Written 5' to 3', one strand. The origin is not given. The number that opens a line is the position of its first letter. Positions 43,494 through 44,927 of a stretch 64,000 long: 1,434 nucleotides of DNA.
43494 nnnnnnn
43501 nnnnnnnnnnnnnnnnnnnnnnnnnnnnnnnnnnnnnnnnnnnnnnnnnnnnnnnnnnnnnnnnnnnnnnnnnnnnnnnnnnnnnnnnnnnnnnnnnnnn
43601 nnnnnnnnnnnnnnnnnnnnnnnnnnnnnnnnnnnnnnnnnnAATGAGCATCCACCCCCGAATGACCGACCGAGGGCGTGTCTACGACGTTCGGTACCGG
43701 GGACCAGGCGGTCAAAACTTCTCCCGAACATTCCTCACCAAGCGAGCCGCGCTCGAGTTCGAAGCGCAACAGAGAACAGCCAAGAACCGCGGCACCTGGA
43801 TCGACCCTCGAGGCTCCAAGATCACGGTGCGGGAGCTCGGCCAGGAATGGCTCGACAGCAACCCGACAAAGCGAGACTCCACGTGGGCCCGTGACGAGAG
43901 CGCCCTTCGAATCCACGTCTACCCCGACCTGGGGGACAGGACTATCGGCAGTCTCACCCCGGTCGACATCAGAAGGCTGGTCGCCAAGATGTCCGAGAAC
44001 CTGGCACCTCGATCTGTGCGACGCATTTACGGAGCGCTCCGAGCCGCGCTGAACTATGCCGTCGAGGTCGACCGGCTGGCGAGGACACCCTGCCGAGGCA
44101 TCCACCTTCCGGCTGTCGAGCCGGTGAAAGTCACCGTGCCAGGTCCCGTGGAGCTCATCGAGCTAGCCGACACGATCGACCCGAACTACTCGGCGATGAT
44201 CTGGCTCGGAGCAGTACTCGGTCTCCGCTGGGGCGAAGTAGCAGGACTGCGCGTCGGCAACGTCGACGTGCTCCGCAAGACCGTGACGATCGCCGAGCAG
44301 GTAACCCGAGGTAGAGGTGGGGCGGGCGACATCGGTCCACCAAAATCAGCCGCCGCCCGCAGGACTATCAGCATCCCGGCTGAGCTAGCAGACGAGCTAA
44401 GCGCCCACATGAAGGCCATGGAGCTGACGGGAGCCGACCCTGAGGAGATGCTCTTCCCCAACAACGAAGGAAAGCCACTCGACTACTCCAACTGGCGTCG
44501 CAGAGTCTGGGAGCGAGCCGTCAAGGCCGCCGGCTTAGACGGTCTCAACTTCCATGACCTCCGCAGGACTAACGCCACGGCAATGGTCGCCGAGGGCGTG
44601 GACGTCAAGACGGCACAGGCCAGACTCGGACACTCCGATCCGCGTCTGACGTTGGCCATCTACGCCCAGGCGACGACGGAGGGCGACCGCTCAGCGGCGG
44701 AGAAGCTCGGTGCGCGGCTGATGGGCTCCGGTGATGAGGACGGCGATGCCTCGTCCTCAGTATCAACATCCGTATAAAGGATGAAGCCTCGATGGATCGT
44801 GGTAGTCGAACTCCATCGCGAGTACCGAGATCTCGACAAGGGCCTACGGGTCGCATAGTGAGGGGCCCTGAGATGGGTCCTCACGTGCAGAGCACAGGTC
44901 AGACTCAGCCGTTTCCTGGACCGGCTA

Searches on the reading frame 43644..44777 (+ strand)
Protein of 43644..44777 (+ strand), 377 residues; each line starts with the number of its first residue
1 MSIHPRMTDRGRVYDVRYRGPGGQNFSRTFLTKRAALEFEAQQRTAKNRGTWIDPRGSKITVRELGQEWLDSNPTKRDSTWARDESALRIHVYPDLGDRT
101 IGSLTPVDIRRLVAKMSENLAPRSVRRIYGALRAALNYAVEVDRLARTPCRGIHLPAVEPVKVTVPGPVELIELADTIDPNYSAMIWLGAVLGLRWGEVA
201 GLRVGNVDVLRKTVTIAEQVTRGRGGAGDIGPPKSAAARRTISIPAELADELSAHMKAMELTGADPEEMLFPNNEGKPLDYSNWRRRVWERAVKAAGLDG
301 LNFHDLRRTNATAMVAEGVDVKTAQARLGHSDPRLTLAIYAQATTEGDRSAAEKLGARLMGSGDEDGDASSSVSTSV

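Call 7: search_protein_families(library=pfam, proteins=[window:43644-44777:+], max_evalue=0.01)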
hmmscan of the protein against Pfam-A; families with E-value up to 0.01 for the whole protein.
window:43644-44777:+ (377 aa): 3 families
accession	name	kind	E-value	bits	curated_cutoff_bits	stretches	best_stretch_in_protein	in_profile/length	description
PF00589.27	Phage_integrase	-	2e-22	80.2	27.1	1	178-344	20-169/172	Phage integrase family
PF22022.2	Phage_int_M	-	1.3e-06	29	27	1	64-151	3-91/96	Phage integrase central domain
PF14659.12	Phage_int_SAM_3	-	1.9e-06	28.4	22.6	1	61-116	1-57/58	Phage integrase, N-terminal SAM-like domain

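Call 38: search_protein_families(library=ncbifam, proteins=[window:43644-44777:+], max_evalue=0.01)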
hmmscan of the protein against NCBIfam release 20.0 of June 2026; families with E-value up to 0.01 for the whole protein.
window:43644-44777:+ (377 aa): 9 families
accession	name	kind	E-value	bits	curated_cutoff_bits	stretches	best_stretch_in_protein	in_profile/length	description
TIGR02224.1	recomb_XerC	equivalog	2.1e-17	63.4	335.15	1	98-345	38-279/295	tyrosine recombinase XerC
NF040815.2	recomb_XerA_Arch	equivalog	3.8e-14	52.9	220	1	173-346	104-257/263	site-specific tyrosine recombinase/integron integrase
TIGR02225.1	recomb_XerD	equivalog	2e-13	50.3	329.6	1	101-344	38-275/290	site-specific tyrosine recombinase XerD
NF001399.0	PRK00283.1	subfamily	1.4e-11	44.2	279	1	103-346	50-286/300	tyrosine recombinase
TIGR02249.1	integrase_gron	subfamily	1e-10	41.5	265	1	286-348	243-305/315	integron integrase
NF002331.0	PRK01287.1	subfamily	2.1e-07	30.2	371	1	192-342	174-311/365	site-specific tyrosine recombinase XerC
NF011946.0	PRK15417.1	equivalog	9.3e-06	25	435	1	285-345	257-317/337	integron integrase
NF003462.0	PRK05084.1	equivalog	0.0011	17.7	267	0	303-355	305-356/360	tyrosine recombinase XerS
NF007370.0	PRK09870.1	subfamily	0.0051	16.4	221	0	188-339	40-176/200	tyrosine-type DNA invertase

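Call 47: search_dna_similar(query=window:43644-44777:+, collection=plasmids, mode=protein, max_rows=15)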
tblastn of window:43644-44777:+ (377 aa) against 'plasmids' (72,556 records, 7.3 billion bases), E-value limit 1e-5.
Records with a match: 451; places in all: 534; records where one place covers at least 80% of the query: 123.
Best place of each record, by identity: <60% 451.
By first word of the organism name: Enterococcus 132; Bacillus 48; Pseudosulfitobacter 31; Streptomyces 26; Sinorhizobium 22; Bradyrhizobium 21; Lactiplantibacillus 11; Clostridioides 11; Ligilactobacillus 10; Lacticaseibacillus 6; and 77 more.
By predicted mobility (MOB-suite, as given by PLSDB): non-mobilizable 268; conjugative 135; mobilizable 48.
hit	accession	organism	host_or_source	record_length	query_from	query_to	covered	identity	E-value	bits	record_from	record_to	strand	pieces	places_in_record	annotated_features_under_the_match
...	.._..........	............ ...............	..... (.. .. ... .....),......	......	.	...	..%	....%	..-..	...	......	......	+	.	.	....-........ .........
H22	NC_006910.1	Micromonospora rosaria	-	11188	14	331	84%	32.2%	4e-28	123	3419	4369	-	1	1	site-specific integrase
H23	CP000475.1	Paenarthrobacter aurescens TC1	-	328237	14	355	91%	29.4%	7e-23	107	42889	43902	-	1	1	Integrase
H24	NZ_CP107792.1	Streptomyces sp. NBC_00562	-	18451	8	355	92%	28.5%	5e-29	126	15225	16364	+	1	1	site-specific integrase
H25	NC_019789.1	Deinococcus peraridilitoris DSM 19664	-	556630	11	355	92%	28.1%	8e-20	99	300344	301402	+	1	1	site-specific integrase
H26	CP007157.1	Corynebacterium falsenii DSM 44353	-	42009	1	342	91%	28.3%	3e-20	100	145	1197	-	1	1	hypothetical protein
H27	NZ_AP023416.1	Vescimonas fastidiosa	Homo sapiens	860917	14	359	92%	27.5%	3e-28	124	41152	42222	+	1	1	site-specific integrase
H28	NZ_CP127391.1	Propionimicrobium sp. PCR01-08-3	pure isolate,Tenebrio molitor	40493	10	340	88%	28.7%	3e-19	97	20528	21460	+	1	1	site-specific integrase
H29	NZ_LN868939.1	Nocardia farcinica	not known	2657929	14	355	91%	27.5%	5e-19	96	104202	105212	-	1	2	none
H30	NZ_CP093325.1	Bacillus sp. N5-665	whole organism,peat soil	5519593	20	360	90%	27.4%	3e-29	127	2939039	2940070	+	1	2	none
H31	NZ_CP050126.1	Rhodococcus erythropolis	pure culture,petroleum-contaminated soil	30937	2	342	90%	27.4%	8e-20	99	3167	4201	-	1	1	site-specific integrase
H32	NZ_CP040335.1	Bacillus cereus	Apostichopus japonicus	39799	20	360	90%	27.1%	5e-28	123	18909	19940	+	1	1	tyrosine-type recombinase/integrase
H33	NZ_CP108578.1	Streptomyces goshikiensis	-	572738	32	359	87%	28.1%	3e-23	108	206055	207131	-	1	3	tyrosine-type recombinase/integrase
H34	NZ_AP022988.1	Bacillus cereus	-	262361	20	360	90%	26.8%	7e-23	107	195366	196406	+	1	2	site-specific integrase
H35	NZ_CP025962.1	Rhodococcus qingshengii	cell culture,soil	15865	10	341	88%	27.5%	5e-24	111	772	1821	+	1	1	site-specific integrase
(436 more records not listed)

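Call 48: search_dna_similar(query=window:43644-44777:+, collection=phages, mode=protein, max_rows=12)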
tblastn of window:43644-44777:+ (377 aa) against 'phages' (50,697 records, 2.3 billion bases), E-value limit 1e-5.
Records with a match: 2184; places in all: 2197; records where one place covers at least 80% of the query: 1019.
Best place of each record, by identity: <60% 2184.
By first word of the organism name: Mycobacterium 714; Streptococcus 426; Gordonia 216; Staphylococcus 176; Bacteriophage 75; Arthrobacter 71; Paenibacillus 70; Lactobacillus 49; Lactococcus 41; Corynebacterium 30; and 72 more.
By host as written in the record: Mycobacterium smegmatis mc2 155 457; Gordonia terrae 3612 184; - 172; Mycobacterium smegmatis mc#155 112; Staphylococcus aureus 57; Arthrobacter globiformis NRRL B-2979 SEA 31; Paenibacillus larvae 27; Mycobacterium smegmatis mc2155 26; and 679 more.
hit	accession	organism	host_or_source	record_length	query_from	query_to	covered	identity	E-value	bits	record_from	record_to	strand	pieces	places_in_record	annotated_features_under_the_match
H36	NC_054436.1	Gordonia phage Schmidt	Gordonia terrae 3612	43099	2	357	94%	31.3%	2e-37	149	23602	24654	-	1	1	32: integrase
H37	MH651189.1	Gordonia phage Schmidt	Gordonia terrae 3612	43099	2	357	94%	31.3%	2e-37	149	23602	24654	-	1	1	32: integrase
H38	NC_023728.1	Mycobacterium phage DeadP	Mycobacterium smegmatis mc2 155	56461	3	354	93%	30.9%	7e-23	106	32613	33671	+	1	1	46: integrase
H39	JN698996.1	Mycobacterium phage DeadP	Mycobacterium smegmatis mc2 155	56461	3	354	93%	30.9%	7e-23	106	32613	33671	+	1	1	46: integrase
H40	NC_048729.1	Mycobacterium phage Renaud18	Mycobacterium smegmatis mc2 155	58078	3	354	93%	30.9%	7e-23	106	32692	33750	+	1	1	46: integrase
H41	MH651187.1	Mycobacterium phage Renaud18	Mycobacterium smegmatis mc2 155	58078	3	354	93%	30.9%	7e-23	106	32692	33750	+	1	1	46: integrase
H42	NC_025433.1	Mycobacterium phage Taj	Mycobacterium smegmatis mc2 155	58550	3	354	93%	30.9%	7e-23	106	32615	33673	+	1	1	45: integrase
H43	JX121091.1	Mycobacterium phage Taj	Mycobacterium smegmatis mc2 155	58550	3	354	93%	30.9%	7e-23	106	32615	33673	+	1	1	45: integrase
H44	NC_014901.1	Mycobacterium phage Wee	Mycobacterium smegmatis mc2155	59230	3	354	93%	30.9%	7e-23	106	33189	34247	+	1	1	46: integrase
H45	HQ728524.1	Mycobacterium phage Wee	Mycobacterium smegmatis mc2155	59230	3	354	93%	30.9%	7e-23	106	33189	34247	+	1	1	46: integrase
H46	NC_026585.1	Mycobacterium phage Estave1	Mycobacterium smegmatis mc2 155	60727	3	354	93%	30.9%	7e-23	106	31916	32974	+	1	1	integrase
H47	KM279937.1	Mycobacterium phage Estave1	Mycobacterium smegmatis mc2 155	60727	3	354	93%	30.9%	7e-23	106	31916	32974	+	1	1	integrase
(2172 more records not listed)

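Call 75: find_homologous_proteins(query=window:43644-44777:+, max_evalue=1e-60)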
Query window:43644-44777:+ (377 aa): 990 proteins with E <= 1e-60 among 8000 candidates; the best 120 are listed.
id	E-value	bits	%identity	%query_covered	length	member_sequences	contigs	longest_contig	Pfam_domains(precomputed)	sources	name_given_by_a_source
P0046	3.1e-229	779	94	99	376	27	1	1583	PF14659.13,PF22022.3,PF00589.28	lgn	-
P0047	7.2e-217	738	87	99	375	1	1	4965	PF14659.13,PF22022.3,PF00589.28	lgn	-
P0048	1.1e-214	731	88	98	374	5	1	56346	PF14659.13,PF22022.3,PF00589.28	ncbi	-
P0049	1.4e-214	731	89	96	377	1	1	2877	PF14659.13,PF22022.3,PF00589.28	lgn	-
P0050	1.5e-213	727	87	98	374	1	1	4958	PF14659.13,PF22022.3,PF00589.28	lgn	-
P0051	1.9e-211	720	87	99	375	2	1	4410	PF14659.13,PF22022.3,PF00589.28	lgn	-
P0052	5.9e-208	709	87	95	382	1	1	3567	PF00589.28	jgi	jgi:integrase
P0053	3.2e-207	707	87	96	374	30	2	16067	PF14659.13,PF22022.3,PF00589.28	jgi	jgi:integrase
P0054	4.0e-206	703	87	96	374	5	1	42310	PF14659.13,PF22022.3,PF00589.28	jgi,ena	-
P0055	4.2e-206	703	86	97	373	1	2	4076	PF14659.13,PF22022.3,PF00589.28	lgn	-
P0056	5.8e-206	702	85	99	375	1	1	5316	PF14659.13,PF22022.3,PF00589.28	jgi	jgi:integrase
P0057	2.9e-205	700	85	98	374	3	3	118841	PF14659.13,PF22022.3,PF00589.28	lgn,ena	-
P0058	1.2e-204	698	84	98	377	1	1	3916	PF14659.13,PF22022.3,PF00589.28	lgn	-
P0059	1.4e-204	698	85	96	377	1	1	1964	PF22022.3,PF00589.28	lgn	-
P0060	2.2e-203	694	83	100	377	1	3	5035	PF14659.13,PF22022.3,PF00589.28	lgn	-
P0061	4.6e-203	693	84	98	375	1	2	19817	PF22022.3,PF00589.28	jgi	jgi:integrase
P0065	4.7e-200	683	82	97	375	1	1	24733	PF14659.13,PF22022.3,PF00589.28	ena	-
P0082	1.5e-152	527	66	97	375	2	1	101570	PF22022.3,PF00589.28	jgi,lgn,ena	-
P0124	2.3e-121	424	57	95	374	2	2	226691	PF14659.13,PF22022.3,PF00589.28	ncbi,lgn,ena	ncbi:MAG: tyrosine-type recombinase/integrase [Acidimicrobiia bacterium]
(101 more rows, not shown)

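Call 77: find_encoding_contigs(protein=P0054, flank=10000, max_places=2)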
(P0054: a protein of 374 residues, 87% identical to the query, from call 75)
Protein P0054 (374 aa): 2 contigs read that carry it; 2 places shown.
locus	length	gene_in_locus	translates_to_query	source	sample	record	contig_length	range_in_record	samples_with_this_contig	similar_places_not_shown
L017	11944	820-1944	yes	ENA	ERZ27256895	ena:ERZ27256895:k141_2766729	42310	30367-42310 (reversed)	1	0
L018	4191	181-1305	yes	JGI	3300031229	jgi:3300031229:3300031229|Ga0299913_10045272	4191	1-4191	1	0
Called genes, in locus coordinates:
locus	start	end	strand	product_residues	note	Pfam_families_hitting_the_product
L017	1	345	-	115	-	?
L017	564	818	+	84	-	PF12728:HTH_17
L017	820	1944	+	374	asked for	PF14659:Phage_int_SAM_3 (weak), PF22022:Phage_int_M (weak), PF00589:Phage_integrase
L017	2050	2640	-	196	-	PF00196:GerE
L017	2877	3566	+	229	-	-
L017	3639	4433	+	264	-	PF14329:DUF4386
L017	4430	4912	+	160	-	PF04075:F420H2_quin_red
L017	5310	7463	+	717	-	PF00989:PAS, PF08448:PAS_4 (weak), PF13188:PAS_8 (weak), PF13426:PAS_9, PF01590:GAF, PF13185:GAF_2, PF00512:HisKA, PF02518:HATPase_c, +1 more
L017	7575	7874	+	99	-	-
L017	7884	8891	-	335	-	PF01118:Semialdhyde_dh, PF02774:Semialdhyde_dhC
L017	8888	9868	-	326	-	PF00696:AA_kinase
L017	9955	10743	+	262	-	PF00160:Pro_isomerase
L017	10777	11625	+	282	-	PF02811:PHP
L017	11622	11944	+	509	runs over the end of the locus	PF03023:MurJ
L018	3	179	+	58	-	?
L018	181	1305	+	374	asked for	PF14659:Phage_int_SAM_3 (weak), PF22022:Phage_int_M (weak), PF00589:Phage_integrase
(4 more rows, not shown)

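Call 78: find_encoding_contigs(protein=P0057, flank=10000, max_places=2)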
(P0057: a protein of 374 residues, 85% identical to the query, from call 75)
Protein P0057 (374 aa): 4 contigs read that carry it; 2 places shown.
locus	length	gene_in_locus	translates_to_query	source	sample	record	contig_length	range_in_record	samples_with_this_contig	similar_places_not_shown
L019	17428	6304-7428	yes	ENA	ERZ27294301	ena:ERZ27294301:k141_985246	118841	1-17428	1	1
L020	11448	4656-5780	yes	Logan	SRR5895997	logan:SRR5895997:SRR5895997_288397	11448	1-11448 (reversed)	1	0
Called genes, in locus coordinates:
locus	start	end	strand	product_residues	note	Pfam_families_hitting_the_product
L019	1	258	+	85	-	?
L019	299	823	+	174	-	-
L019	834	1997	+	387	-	PF13271:DUF4062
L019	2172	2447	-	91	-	-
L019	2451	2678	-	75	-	-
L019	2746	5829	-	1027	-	PF08751:TrwC, PF22232:TraI_hel_assoc_N (faint), PF01443:Viral_helicase1 (faint), PF13245:AAA_19, PF13604:AAA_30, PF13401:AAA_22 (weak)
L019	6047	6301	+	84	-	PF12728:HTH_17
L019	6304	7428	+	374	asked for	PF14659:Phage_int_SAM_3 (faint), PF22022:Phage_int_M (faint), PF00589:Phage_integrase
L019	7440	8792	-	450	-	-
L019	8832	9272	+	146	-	PF07638:Sigma70_ECF, PF04542:Sigma70_r2 (weak), PF08281:Sigma70_r4_2, PF04545:Sigma70_r4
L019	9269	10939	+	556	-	-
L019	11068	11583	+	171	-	PF04542:Sigma70_r2 (weak), PF08281:Sigma70_r4_2, PF04545:Sigma70_r4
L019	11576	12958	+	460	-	-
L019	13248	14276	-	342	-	PF01118:Semialdhyde_dh, PF02774:Semialdhyde_dhC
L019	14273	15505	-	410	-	PF00696:AA_kinase, PF22629:ACT_AHAS_ss (faint), PF01842:ACT, PF22468:ACT_9, PF13840:ACT_7, PF01842:ACT, PF22468:ACT_9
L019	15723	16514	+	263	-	PF00160:Pro_isomerase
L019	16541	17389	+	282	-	PF02811:PHP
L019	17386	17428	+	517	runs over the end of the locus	PF03023:MurJ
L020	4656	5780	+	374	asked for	PF14659:Phage_int_SAM_3 (faint), PF22022:Phage_int_M (faint), PF00589:Phage_integrase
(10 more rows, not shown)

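Call 79: find_encoding_contigs(protein=P0053, flank=10000, max_places=2)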
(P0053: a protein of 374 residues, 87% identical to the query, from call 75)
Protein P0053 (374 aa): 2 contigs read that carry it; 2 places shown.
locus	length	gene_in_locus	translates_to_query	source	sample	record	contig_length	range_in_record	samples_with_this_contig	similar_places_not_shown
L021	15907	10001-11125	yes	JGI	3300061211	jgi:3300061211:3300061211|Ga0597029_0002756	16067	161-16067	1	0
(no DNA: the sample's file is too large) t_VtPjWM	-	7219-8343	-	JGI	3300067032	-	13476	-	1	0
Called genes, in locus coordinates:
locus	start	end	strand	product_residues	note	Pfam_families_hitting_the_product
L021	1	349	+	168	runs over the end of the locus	?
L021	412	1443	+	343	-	PF00005:ABC_tran, PF13304:AAA_21 (faint)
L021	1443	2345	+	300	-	PF00528:BPD_transp_1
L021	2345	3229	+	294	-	PF00528:BPD_transp_1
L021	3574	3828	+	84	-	PF12728:HTH_17 (weak)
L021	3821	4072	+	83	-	PF12728:HTH_17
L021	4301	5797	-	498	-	PF00078:RVT_1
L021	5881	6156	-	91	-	-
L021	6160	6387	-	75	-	-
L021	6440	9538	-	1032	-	PF08751:TrwC, PF01443:Viral_helicase1 (faint), PF13245:AAA_19, PF13401:AAA_22 (weak), PF13604:AAA_30, PF22232:TraI_hel_assoc_N (weak)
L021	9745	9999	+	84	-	PF12728:HTH_17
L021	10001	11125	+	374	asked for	PF14659:Phage_int_SAM_3 (weak), PF22022:Phage_int_M (weak), PF00589:Phage_integrase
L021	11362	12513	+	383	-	-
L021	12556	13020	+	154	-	-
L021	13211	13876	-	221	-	-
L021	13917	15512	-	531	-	PF13487:HD_5 (weak), PF01966:HD, PF13487:HD_5, PF00196:GerE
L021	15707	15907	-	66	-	?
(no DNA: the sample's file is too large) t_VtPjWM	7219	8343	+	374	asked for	PF14659:Phage_int_SAM_3 (weak), PF22022:Phage_int_M (weak), PF00589:Phage_integrase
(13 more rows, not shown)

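Call 83: find_encoding_contigs(protein=P0082, flank=10000, max_places=1)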
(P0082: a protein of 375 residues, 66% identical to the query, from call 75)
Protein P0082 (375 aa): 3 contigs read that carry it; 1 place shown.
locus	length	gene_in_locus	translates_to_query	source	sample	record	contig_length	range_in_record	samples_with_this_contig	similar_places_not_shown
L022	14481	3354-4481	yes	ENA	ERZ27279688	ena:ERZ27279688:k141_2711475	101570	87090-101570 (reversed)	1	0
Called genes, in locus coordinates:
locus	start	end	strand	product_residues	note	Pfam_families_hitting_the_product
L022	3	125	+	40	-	?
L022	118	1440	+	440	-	PF01580:FtsK_SpoIIIE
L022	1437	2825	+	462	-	PF20199:RepSA, PF23343:REP_ORF2-G2P (faint)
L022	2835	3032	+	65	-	PF12728:HTH_17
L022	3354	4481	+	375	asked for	PF22022:Phage_int_M (weak), PF00589:Phage_integrase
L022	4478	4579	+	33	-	-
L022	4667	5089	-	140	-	PF00072:Response_reg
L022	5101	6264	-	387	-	PF01656:CbiA, PF02374:ArsA_ATPase, PF10609:ParA (faint), PF13614:AAA_31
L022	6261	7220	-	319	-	PF02374:ArsA_ATPase, PF10609:ParA (weak), PF13614:AAA_31, PF01656:CbiA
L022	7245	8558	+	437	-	PF24961:NfeD_membrane, PF01957:NfeD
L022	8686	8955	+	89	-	PF02467:Whib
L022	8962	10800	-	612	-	PF00009:GTP_EFTU, PF01926:MMR_HSR1 (faint), PF03144:GTP_EFTU_D2, PF25461:Beta-barrel_SelB (weak), PF09107:WHD_3rd_SelB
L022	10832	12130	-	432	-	PF03841:SelA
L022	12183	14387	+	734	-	PF00912:Transgly, PF00905:Transpeptidase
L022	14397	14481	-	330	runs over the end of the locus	PF13365:Trypsin_2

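Call 84: find_encoding_contigs(protein=P0124, flank=10000, max_places=1)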
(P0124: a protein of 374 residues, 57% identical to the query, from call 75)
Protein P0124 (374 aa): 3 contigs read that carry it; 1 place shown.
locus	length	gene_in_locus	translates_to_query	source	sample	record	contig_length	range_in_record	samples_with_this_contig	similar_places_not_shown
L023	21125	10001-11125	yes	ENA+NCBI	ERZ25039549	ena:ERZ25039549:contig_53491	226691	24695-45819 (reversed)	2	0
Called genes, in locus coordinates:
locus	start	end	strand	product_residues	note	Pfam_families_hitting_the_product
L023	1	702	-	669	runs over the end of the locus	PF00724:Oxidored_FMN, PF00070:Pyr_redox (faint), PF03486:HI0933_like (faint), PF07992:Pyr_redox_2, PF12831:FAD_oxidored, PF13450:NAD_binding_8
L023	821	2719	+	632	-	PF16177:ACAS_N, PF00501:AMP-binding, PF13193:AMP-binding_C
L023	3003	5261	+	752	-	PF01636:APH, PF00202:Aminotran_3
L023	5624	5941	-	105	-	-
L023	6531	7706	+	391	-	-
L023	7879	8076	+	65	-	-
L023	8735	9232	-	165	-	PF02810:SEC-C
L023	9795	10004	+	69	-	PF12728:HTH_17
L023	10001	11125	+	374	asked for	PF14659:Phage_int_SAM_3 (weak), PF22022:Phage_int_M, PF00589:Phage_integrase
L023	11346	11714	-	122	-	PF00072:Response_reg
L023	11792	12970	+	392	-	PF24961:NfeD_membrane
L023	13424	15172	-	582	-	PF00009:GTP_EFTU, PF01926:MMR_HSR1, PF25461:Beta-barrel_SelB, PF09107:WHD_3rd_SelB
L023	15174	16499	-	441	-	PF03841:SelA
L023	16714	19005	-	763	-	PF01315:Ald_Xan_dh_C, PF02738:MoCoBD_1, PF20256:MoCoBD_2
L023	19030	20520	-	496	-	PF00171:Aldedh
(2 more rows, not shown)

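Call 96: find_encoding_contigs(protein=P0065, flank=10000, max_places=1)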
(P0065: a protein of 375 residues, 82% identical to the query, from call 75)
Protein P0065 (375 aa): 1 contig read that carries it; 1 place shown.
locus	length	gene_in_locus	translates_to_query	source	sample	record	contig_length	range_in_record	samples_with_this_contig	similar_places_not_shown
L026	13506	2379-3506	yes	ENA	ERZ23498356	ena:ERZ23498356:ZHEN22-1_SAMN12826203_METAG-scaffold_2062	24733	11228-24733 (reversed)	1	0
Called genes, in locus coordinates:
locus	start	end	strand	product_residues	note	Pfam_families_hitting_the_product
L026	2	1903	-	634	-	?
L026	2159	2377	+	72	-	PF12728:HTH_17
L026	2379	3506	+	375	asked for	PF14659:Phage_int_SAM_3 (weak), PF22022:Phage_int_M (weak), PF00589:Phage_integrase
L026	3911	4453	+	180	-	-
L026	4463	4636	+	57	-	-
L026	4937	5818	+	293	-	PF04945:YHS, PF00005:ABC_tran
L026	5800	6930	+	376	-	PF12704:MacB_PCD, PF02687:FtsX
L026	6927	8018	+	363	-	PF12704:MacB_PCD, PF02687:FtsX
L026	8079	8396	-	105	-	-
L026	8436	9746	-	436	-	PF06722:EryCIII-like_C, PF00201:UDPGT (weak), PF04101:Glyco_tran_28_C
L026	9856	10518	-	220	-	-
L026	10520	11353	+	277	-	PF13340:DUF4096, PF01609:DDE_Tnp_1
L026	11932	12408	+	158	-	-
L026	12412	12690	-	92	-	-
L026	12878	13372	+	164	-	-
